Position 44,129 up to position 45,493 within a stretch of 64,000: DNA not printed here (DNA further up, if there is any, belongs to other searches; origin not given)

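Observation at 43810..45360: Low-GC islet next to the 16S gene carrying an HTH-Fic protein with a degenerate catalytic motif and upstream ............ repeats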

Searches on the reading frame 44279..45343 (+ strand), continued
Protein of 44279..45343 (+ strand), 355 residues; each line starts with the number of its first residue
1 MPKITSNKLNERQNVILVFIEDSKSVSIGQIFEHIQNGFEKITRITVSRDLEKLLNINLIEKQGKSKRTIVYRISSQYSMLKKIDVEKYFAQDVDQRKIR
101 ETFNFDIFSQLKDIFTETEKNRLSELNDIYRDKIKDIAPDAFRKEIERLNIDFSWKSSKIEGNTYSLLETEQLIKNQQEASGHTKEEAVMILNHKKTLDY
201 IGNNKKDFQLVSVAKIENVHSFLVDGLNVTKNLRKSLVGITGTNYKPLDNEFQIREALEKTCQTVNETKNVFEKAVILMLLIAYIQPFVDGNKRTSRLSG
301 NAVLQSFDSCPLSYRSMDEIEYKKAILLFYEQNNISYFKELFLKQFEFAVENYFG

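Call 16: find_encoding_contigs(protein=P0119, flank=6000, max_places=2)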
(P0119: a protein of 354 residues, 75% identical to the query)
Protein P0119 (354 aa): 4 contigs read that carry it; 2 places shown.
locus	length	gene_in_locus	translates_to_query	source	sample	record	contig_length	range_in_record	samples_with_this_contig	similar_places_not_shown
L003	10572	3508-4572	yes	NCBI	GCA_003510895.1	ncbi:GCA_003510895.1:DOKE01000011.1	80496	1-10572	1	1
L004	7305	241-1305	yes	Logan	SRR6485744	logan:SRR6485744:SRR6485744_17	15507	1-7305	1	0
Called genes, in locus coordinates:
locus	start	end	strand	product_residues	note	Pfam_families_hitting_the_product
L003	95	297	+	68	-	-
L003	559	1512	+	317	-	PF00656:Peptidase_C14, PF01650:Peptidase_C13 (faint)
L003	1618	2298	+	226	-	-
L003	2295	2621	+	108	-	-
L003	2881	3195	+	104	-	PF04358:DsrC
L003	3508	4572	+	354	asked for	PF02661:Fic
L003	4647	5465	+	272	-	PF01177:Asp_Glu_race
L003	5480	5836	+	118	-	PF01503:PRA-PH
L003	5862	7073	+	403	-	PF07690:MFS_1, PF11700:ATG22, PF07690:MFS_1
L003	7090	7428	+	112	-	-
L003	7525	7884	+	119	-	-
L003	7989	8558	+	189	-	PF00753:Lactamase_B, PF13483:Lactamase_B_3 (weak)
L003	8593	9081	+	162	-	PF00293:NUDIX, PF22327:Nudt16-like (weak)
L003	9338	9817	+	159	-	PF00293:NUDIX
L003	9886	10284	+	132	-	PF07883:Cupin_2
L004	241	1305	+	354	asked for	PF02661:Fic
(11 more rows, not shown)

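Call 21: search_protein_representatives(protein=window:44279-45343:+)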
Query: 355 residues. Proteins with E-value up to 0.001 (for the whole library): 2550; up to 1e-10: 1074; up to 1e-30: 246. The best 150 are listed.
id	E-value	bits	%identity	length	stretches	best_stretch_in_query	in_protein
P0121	9.6e-114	396.3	53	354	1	3-354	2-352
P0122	6.8e-112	390.2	52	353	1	8-354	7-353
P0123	1.3e-107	376.1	55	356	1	7-355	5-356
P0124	3.5e-105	368.1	51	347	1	10-354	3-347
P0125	1.1e-98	346.8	51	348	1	8-354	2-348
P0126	6.5e-98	344.2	51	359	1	3-354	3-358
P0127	1.8e-95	336.2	48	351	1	7-354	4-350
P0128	1.1e-94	333.6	48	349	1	12-354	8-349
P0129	2.5e-94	332.5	48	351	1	6-354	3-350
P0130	7.5e-94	330.9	49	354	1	8-354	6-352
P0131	4.2e-89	315.3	49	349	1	9-354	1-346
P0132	7.7e-89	314.4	47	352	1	7-354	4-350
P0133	8.9e-89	314.2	47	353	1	9-354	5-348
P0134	1.5e-88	313.5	48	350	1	39-354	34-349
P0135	7.4e-88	311.2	48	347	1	8-354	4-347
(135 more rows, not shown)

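Call 25: search_protein_families(library=ncbifam, proteins=[window:44279-45343:+], max_evalue=1)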
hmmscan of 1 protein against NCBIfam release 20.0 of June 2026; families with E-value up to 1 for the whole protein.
window:44279-45343:+ (355 aa): 11 families
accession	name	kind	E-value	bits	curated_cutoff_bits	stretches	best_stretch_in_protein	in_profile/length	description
TIGR01550.1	DOC_P1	subfamily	0.00024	21.2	38.65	1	257-308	35-88/122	type II toxin-antitoxin system death-on-curing family toxin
NF001680.0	PRK00441.1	equivalog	0.0067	16.5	184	1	12-76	5-69/150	arginine repressor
TIGR02613.1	mob_myst_B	hypoth_equivalog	0.0078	16.1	124.4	1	257-316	93-153/186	mobile mystery protein B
NF053606.1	Sta1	subfamily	0.018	15.2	80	1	10-86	19-89/100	Sta1 family transcriptional regulator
TIGR01529.1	argR_whole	equivalog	0.024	14.7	130.45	1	11-91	2-78/146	arginine repressor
NF040939.2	trans_reg_lrs14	equivalog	0.034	14.2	90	1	18-84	29-95/103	Lrs14 family HTH-type transcriptional regulator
NF002880.0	PRK03341.1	equivalog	0.039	13.5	200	1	10-71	16-77/170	arginine repressor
NF041381.1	XopAC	subfamily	0.047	12.4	450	1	268-309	375-416/451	XopAC/AvrAC family type III secretion system effector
NF005079.0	PRK06508.1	equivalog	0.073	13.5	83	1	248-287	47-86/93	acyl carrier protein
NF033788.1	HTH_metalloreg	subfamily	0.11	12.3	55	1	41-76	36-70/77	metalloregulator ArsR/SmtB family transcription factor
TIGR00270.2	TIGR00270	equivalog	0.43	10.4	110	0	45-66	117-138/159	multiprotein bridging factor aMBF1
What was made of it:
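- On Doc toxins (Phd-Doc): DOC_P1 scores 21.2 bits against 38.65 (call 25).
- Closest known: Doc. Different: NCBIfam DOC_P1 scores 21 bits against a cut-off of 38.65 (call 25).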

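Call 26: search_protein_families(library=padloc, proteins=[window:44279-45343:+], max_evalue=1)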
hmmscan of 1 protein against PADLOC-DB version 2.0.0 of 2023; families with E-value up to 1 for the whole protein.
window:44279-45343:+ (355 aa): 8 families
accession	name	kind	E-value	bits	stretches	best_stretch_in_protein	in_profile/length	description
PDLC03963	SoFic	-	1.7e-14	52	2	146-298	53-206/361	-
PDLC04840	PDC-S04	-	7.1e-13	46.8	1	148-347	10-213/227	-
PDLC04837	PDC-S04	-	7.7e-08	29.9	1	147-351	23-229/234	-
PDLC04836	PDC-S04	-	1.2e-06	25.9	1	148-345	24-226/244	-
PDLC04839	PDC-S04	-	1.8e-05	22.5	1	259-333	113-190/205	-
PDLC04838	PDC-S04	-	0.0023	15.7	1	266-344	124-200/209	-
PDLC01860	CARF3--CARF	-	0.0058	14.8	1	2-69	135-196/210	-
PDLC01720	Csa3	-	0.04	12.5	1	22-79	36-93/118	Csa3_1_CAS-I-II-III-IV-V-VI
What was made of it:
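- On SoFic-type defence genes (PADLOC): Partial hit at E 1.7e-14, covering model positions 53-206 of 361 (call 26).
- PADLOC hits to SoFic (1.7e-14) and the candidate PDC-S04 (7e-13) (call 26).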

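Call 27: search_protein_families(library=phrogs, proteins=[window:44279-45343:+], max_evalue=1)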
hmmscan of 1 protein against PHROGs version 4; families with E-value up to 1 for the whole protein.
window:44279-45343:+ (355 aa): 8 families
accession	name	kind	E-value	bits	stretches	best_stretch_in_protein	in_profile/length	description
phrog_11900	-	unknown function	1.2e-28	101.2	1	143-346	7-217/230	-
phrog_5978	-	unknown function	9.1e-17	62.2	2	146-298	49-212/364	-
phrog_577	-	moron, auxiliary metabolic gene and host takeover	0.00039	21.3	1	263-300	42-81/128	Doc-like toxin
phrog_23170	-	unknown function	0.0032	18.2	1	255-299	94-138/191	-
phrog_4278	-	unknown function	0.0035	18.1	1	15-74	35-96/127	-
phrog_3502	-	unknown function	0.004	18.2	1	2-72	42-113/131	-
phrog_29649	-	unknown function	0.025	15.6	1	151-175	13-37/78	-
phrog_25219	-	unknown function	0.042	14.7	1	25-88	68-127/179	-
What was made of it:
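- PHROG 11900 at 1e-28 (call 27).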

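Call 33: find_related_loci(query=A1, collection=genome_contigs, flank=5000)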
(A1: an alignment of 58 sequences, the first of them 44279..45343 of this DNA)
Query A1 (355 aa) in genome_contigs; peptide patterns used: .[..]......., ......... (x = any residue, [..] = any of these).
600 stretches matched a pattern (row limit reached: there are more); 456 encode a relative of the query (tblastn E <= 1e-3); the best 80 are kept; 80 distinct loci.
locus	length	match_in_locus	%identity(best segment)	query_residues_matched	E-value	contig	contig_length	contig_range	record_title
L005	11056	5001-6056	76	4-355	0e+0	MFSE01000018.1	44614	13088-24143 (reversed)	MAG: Candidatus Moranbacteria bacterium RIFOXYA12_FULL_35_19 rifixya3_full_scaffold_382, whole genome shotgun sequence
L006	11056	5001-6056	74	4-355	5e-179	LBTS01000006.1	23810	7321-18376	MAG: Candidatus Moranbacteria bacterium GW2011_GWC2_37_8 US63_C0006, whole genome shotgun sequence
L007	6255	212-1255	75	8-355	8e-180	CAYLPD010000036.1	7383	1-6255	MAG TPA_asm: uncultured Bdellovibrionales bacterium isolate SRP170004_co1_27 genome assembly, contig: NODE_16349_length_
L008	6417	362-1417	71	4-355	6e-173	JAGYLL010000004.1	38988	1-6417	MAG: Candidatus Moraniibacteriota bacterium isolate M50B92 4, whole genome shotgun sequence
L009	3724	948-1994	65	6-355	3e-155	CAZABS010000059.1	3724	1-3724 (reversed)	MAG TPA_asm: uncultured Bdellovibrionales bacterium isolate SRP286056_co1_739 genome assembly, contig: NODE_39448_length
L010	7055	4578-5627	57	1-354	6e-133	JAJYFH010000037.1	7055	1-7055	MAG: bacterium isolate DBS1-2.bin101 NODE_17209_length_7055_cov_2.109411, whole genome shotgun sequence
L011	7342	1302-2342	53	8-354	4e-118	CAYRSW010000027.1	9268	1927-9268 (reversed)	MAG TPA_asm: uncultured Candidatus Saccharibacteria bacterium isolate SRP068000_co4_466 genome assembly, contig: NODE_12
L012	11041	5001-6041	53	4-354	1e-116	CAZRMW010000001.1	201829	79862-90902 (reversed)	MAG TPA_asm: uncultured Candidatus Saccharibacteria bacterium isolate SRP077602_co6_144 genome assembly, contig: NODE_26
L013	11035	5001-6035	52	9-354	2e-116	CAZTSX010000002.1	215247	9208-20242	MAG TPA_asm: uncultured Prolixibacteraceae bacterium isolate binchicken_co147_440 genome assembly, contig: NODE_48_lengt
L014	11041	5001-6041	53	9-355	8e-116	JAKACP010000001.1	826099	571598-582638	MAG: bacterium isolate WH4.bin1 NODE_1_length_826099_cov_5.622461, whole genome shotgun sequence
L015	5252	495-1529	52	9-354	7e-116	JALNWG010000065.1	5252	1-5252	MAG: Bacteroidales bacterium isolate SO_2016_LW1 bin 64 scaffold26048_LW64-88_2016, whole genome shotgun sequence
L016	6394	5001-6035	53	10-354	1e-114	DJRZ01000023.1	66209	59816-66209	MAG TPA_asm: Alphaproteobacteria bacterium UBA6347 UBA6347_contig_607, whole genome shotgun sequence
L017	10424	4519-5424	58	52-354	5e-114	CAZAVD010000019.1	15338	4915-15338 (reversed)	MAG TPA_asm: uncultured Gammaproteobacteria bacterium isolate SRP200020_co1_195 genome assembly, contig: NODE_5163_lengt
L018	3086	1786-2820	51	10-354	2e-116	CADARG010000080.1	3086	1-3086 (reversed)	MAG: uncultured proteobacterium isolate RUG13554 genome assembly, contig: RUG13554_asm_80, whole genome shotgun sequence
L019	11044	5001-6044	49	8-354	2e-112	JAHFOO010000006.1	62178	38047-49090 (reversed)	MAG: Candidatus Moraniibacteriota bacterium isolate nzgw505 NODE_356_length_62179_cov_4.929808, whole genome shotgun seq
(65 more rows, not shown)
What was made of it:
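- The phyletic spread is patchy (call 33).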

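Call 41: search_protein_families(library=pfam, alignment_id=A2, max_evalue=0.00001)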
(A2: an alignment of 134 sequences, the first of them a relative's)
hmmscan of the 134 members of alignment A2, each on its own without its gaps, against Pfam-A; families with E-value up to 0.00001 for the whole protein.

A. member 1, L001:5601-5888:+ (96 aa): 1 family
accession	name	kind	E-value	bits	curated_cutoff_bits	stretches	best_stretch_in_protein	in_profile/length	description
PF24749.2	DUF7695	-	1.8e-07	31.3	25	1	36-80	7-52/58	Domain of unknown function (DUF7695)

B. families by the number of members that match (of 134 scanned): 161 families (the first 25 are shown)
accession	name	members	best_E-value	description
PF04055.27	Radical_SAM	3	6.3e-30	Radical SAM superfamily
PF04321.23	RmlD_sub_bind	2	4.6e-86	RmlD substrate binding domain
PF00557.29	Peptidase_M24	2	2.9e-59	Metallopeptidase family M24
PF01370.27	Epimerase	2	1.8e-56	NAD dependent epimerase/dehydratase family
PF16363.11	GDP_Man_Dehyd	2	3.7e-54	GDP-mannose 4,6 dehydratase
PF00565.23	SNase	2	5.1e-27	Staphylococcal nuclease homologue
PF13385.13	Laminin_G_3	2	3.2e-21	Concanavalin A-like lectin/glucanases superfamily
PF02719.21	Polysacc_synt_2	2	2.4e-17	Polysaccharide biosynthesis protein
PF00293.34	NUDIX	2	8.5e-17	NUDIX domain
PF00535.33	Glycos_transf_2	2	1e-15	Glycosyl transferase family 2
PF18962.6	Por_Secre_tail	2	1.1e-14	Secretion system C-terminal sorting domain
PF13183.11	Fer4_8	2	3.9e-13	4Fe-4S dicluster domain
PF07993.18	NAD_binding_4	2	4.8e-13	Male sterility protein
PF13187.11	Fer4_9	2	7.2e-11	4Fe-4S dicluster domain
PF13237.11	Fer4_10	2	4.6e-10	4Fe-4S dicluster domain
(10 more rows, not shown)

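Call 42: predict_structure(alignment_id=A1)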
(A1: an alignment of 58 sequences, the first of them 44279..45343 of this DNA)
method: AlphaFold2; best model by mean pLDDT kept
length: 355 residues; sequences in the alignment: 58
mean_pLDDT: 95.6   pTM: 0.91
mean pLDDT of the five models: 95.6, 95.4, 95.3, 94.5, 94.6
residues with pLDDT >= 90: 335; 70-90: 13; 50-70: 2; < 50: 5
segments of 3 or more residues with pLDDT < 50: 1-5
pLDDT, mean of each block of 10 residues (from residue 1): 59 95 96 92 95 94 92 94 94 96 96 94 98 96 98 98 98 98 98 98 98 99 97 97 97 98 98 99 98 98 98 98 98 97 98 94
secondary structure, 60 per line:
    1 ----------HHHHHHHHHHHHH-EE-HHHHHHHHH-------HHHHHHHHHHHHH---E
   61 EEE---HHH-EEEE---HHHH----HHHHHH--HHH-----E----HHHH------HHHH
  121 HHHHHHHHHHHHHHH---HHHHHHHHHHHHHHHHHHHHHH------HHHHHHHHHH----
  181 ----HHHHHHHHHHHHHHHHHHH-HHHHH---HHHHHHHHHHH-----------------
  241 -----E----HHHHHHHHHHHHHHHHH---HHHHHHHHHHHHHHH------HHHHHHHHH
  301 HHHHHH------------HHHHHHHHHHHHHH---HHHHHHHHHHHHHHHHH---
elements in order: H11-23 H28-36 H44-56 E60-63 E71-74 H78-81 H86-91 H107-110 H117-135 H139-160 H167-176 H185-203 H205-209 H213-223 H251-267 H271-285 H292-306 H319-332 H336-352
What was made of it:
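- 44279..45346 (+): CDS for the wHTH-Fic(Gln/Lys) protein, 355 aa. AF2 pLDDT 95.6 (call 42).
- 44309..44503 (+): Winged helix-turn-helix, residues 11-75. The recognition helix is about residues 44-56 (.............). AF2 secondary structure H-H-H-beta-beta (call 42).
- Checked: The AF2 model has pLDDT 95.6, with a wHTH at residues 11-75 and a Fic core at 139-352 (call 42).
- AF2 pLDDT 95.6 and pTM 0.91, with wHTH plus Fic core (call 42).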

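Call 46: fold_search(model_id=the predicted structure, library=pdb)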
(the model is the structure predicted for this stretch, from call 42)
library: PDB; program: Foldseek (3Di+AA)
matches with E <= 10: 873; with E <= 0.001: 52
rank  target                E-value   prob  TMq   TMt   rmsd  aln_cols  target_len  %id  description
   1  4u0s_B                5.6e-09  1.00  0.58  0.63   2.5       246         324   19  Structure of Eukaryotic fic domain containing protein with ADP (released 2014-12-10)
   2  6i7k                  5.9e-09  1.00  0.60  0.63   2.5       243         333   19  Crystal structure of monomeric FICD mutant L258D complexed with MgATP (released 2019-09-25)
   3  6i7l                  7.8e-09  1.00  0.60  0.63   2.5       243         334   19  Crystal structure of monomeric FICD mutant L258D complexed with MgAMP-PNP (released 2019-09-25)
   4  6i7g_B                8.2e-09  1.00  0.59  0.62   2.6       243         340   18  Crystal structure of dimeric wild type FICD complexed with ATP (released 2019-09-25)
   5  4u0z_C                9.0e-09  1.00  0.58  0.63   2.6       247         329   19  Eukaryotic Fic Domain containing protein with bound APCPP (released 2014-12-10)
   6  4u0u_A                9.5e-09  1.00  0.59  0.63   2.5       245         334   19  Wild type eukaryotic fic domain containing protein with ADP (released 2014-12-10)
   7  4u0z_E                9.9e-09  1.00  0.58  0.63   2.6       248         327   19  Eukaryotic Fic Domain containing protein with bound APCPP (released 2014-12-10)
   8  4u0z_G                1.1e-08  1.00  0.55  0.61   3.4       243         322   19  Eukaryotic Fic Domain containing protein with bound APCPP (released 2014-12-10)
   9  5jj6_B                1.2e-08  1.00  0.57  0.60  10.3       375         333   14  Fic-1 (aa134 - 508) from C. elegans (released 2016-06-01)
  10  6zmd_B                1.3e-08  1.00  0.59  0.63   2.5       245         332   18  Crystal structure of HYPE covalently tethered to BiP bound to AMP-PNP (released 2021-04-14)
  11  4u0z_D                1.3e-08  1.00  0.58  0.63   2.6       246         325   19  Eukaryotic Fic Domain containing protein with bound APCPP (released 2014-12-10)
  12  4u0z_A                1.4e-08  1.00  0.55  0.60   3.4       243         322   19  Eukaryotic Fic Domain containing protein with bound APCPP (released 2014-12-10)
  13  4u0s_A                1.4e-08  1.00  0.58  0.63   2.6       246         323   19  Structure of Eukaryotic fic domain containing protein with ADP (released 2014-12-10)
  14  6i7i                  1.5e-08  1.00  0.59  0.63   2.5       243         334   19  Crystal structure of dimeric FICD mutant K256A complexed with MgATP (released 2019-09-25)
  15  4u0z_B                1.6e-08  1.00  0.58  0.63   2.6       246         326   19  Eukaryotic Fic Domain containing protein with bound APCPP (released 2014-12-10)
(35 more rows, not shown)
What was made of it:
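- On Fic/Fido superfamily (Pfam PF02661): Foldseek matches FICD at E 6e-9, TM 0.58-0.63 (calls 42, 46).
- Closest known: Class-II Fic AMP-transferases. Same: The fold matches (Foldseek prob 1.0, TM 0.5-0.64, call 46).
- Foldseek top hits are FICD/HYPE, Fic-1, BT_2513, SoFic and CdFic (call 46).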

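Call 47: search_dna_similar(query=window:44279-45343:+, collection=phages, mode=protein, max_rows=15)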
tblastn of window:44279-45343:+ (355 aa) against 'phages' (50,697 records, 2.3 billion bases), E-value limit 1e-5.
Records with a match: 28; places in all: 28; records where one place covers at least 80% of the query: 0.
Best place of each record, by identity: <60% 28.
By first word of the organism name: Streptococcus 24; Bacteriophage 2; Listeria 2.
By host as written in the record: Listeria monocytogenes 2; Streptococcus marmotae HTS5 2; - 1; Helicobacter bizzozeronii 1; Streptococcus porci DSM_23759 1; Streptococcus intermedius ATCC_27335 1; Streptococcus intermedius JTH08 1; Streptococcus intermedius SK54 1; and 18 more.
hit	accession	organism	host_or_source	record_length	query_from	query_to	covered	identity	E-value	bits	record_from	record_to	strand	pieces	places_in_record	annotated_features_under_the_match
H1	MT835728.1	Bacteriophage sp.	human fecal samples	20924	145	345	57%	34.6%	2e-19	96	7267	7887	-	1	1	record has no annotation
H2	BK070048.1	Bacteriophage sp.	Helicobacter bizzozeronii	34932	141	351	59%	29.7%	1e-18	93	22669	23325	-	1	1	Huntingtin interacting protein E-like protein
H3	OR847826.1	Listeria phage LM 4-11-1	Listeria monocytogenes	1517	142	345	57%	26.6%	4e-8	61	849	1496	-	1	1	record has no annotation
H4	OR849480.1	Listeria phage LM 4-14-1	Listeria monocytogenes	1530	142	345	57%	26.6%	4e-8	61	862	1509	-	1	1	record has no annotation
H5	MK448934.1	Streptococcus phage Javan422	Streptococcus porci DSM_23759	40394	145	344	56%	25.9%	7e-12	73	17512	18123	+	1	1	Huntingtin interacting protein E-like protein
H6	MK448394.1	Streptococcus satellite phage Javan277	Streptococcus intermedius ATCC_27335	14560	151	342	54%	26.2%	3e-7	58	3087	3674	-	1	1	hypothetical protein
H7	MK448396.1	Streptococcus satellite phage Javan280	Streptococcus intermedius JTH08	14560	151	342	54%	26.2%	3e-7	58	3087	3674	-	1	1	hypothetical protein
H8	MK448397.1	Streptococcus satellite phage Javan281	Streptococcus intermedius SK54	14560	151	342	54%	26.2%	3e-7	58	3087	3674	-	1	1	hypothetical protein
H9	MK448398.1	Streptococcus satellite phage Javan282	Streptococcus intermedius SRR387763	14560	151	342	54%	26.2%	3e-7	58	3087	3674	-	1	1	hypothetical protein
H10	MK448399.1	Streptococcus satellite phage Javan283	Streptococcus intermedius SRR387765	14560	151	342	54%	26.2%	3e-7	58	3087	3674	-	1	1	hypothetical protein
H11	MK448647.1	Streptococcus satellite phage Javan759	Streptococcus pneumoniae TCH8431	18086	151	348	56%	25.0%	2e-9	65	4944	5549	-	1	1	hypothetical protein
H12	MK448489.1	Streptococcus satellite phage Javan428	Streptococcus pseudopneumoniae 22725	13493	151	348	56%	25.0%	2e-9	65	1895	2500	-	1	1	hypothetical protein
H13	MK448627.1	Streptococcus satellite phage Javan740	Streptococcus pneumoniae 46/2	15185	151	348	56%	25.0%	2e-9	65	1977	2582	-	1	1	hypothetical protein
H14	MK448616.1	Streptococcus satellite phage Javan729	Streptococcus pneumoniae A45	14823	151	348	56%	25.0%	3e-9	64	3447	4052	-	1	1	hypothetical protein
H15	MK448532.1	Streptococcus satellite phage Javan545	Streptococcus sanguinis FSS4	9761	151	322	48%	27.4%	2e-7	59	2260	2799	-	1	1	hypothetical protein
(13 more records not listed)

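Call 48: search_dna_similar(query=window:44279-45343:+, collection=plasmids, mode=protein, max_rows=15)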
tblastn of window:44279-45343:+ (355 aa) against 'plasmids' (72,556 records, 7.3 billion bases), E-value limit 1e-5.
Records with a match: 161; places in all: 165; records where one place covers at least 80% of the query: 20.
Best place of each record, by identity: <60% 161.
By first word of the organism name: Listeria 51; Campylobacter 19; Mycetohabitans 8; Clostridium 6; Fusobacterium 5; Bacillus 5; Bacteroides 4; Rhizobium 4; Roseibium 3; Cereibacter 3; and 37 more.
By predicted mobility (MOB-suite, as given by PLSDB): non-mobilizable 85; conjugative 40; mobilizable 36.
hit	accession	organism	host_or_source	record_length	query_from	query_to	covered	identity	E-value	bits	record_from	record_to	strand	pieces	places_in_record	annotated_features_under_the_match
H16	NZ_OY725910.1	Bacteroides finegoldii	-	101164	49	354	86%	48.9%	6e-90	301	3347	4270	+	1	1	Fic family protein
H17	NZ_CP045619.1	Roseibium aggregatum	-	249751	3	353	99%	29.6%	1e-31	132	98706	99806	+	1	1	Fic family protein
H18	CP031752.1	Cereibacter sphaeroides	cell culture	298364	7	353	98%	29.9%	3e-35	144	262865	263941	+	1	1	none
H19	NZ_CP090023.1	Cereibacter azotoformans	cell culture,Aquaculture sediment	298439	7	353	98%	29.9%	3e-35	144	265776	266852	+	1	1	Fic family protein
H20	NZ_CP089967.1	Cereibacter azotoformans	Owen's River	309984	7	353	98%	29.9%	3e-35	144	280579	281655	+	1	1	Fic family protein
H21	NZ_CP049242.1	Allorhizobium pseudoryzae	cell culture,soil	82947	3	353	99%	29.5%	5e-32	134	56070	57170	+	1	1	Fic family protein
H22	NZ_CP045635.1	Roseibium aggregatum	-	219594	3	353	99%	29.1%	2e-31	132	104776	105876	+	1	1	Fic family protein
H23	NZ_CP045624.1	Roseibium aggregatum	-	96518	3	353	99%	28.7%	7e-31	130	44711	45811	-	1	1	Fic family protein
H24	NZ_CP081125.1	Sulfitobacter sp. S190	-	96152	29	353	92%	29.9%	1e-39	156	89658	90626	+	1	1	Fic family protein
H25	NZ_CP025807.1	Sulfitobacter sp. SK012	Marine Sediment,North Sea (sediment)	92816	31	353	91%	29.7%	1e-40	159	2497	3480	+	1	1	Fic family protein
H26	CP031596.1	Paracoccaceae bacterium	Isolate culture,marine surface water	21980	3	353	99%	27.2%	5e-32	134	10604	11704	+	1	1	Fic/DOC family protein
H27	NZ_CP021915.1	Sagittula sp. P11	cell culture,sulfidic waters (60 m) ...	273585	3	353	99%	26.9%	3e-31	132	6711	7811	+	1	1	Fic family protein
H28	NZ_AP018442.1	Undibacterium sp. YM2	-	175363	40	355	89%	29.8%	1e-33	139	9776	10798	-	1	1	Fic family protein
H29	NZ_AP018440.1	Undibacterium sp. KW1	-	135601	40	353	88%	30.0%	1e-33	139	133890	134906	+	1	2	Fic family protein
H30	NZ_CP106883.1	Comamonas endophytica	Indosasa shibataeoides,cell culture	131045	4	353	99%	26.7%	7e-32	134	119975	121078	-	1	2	Fic family protein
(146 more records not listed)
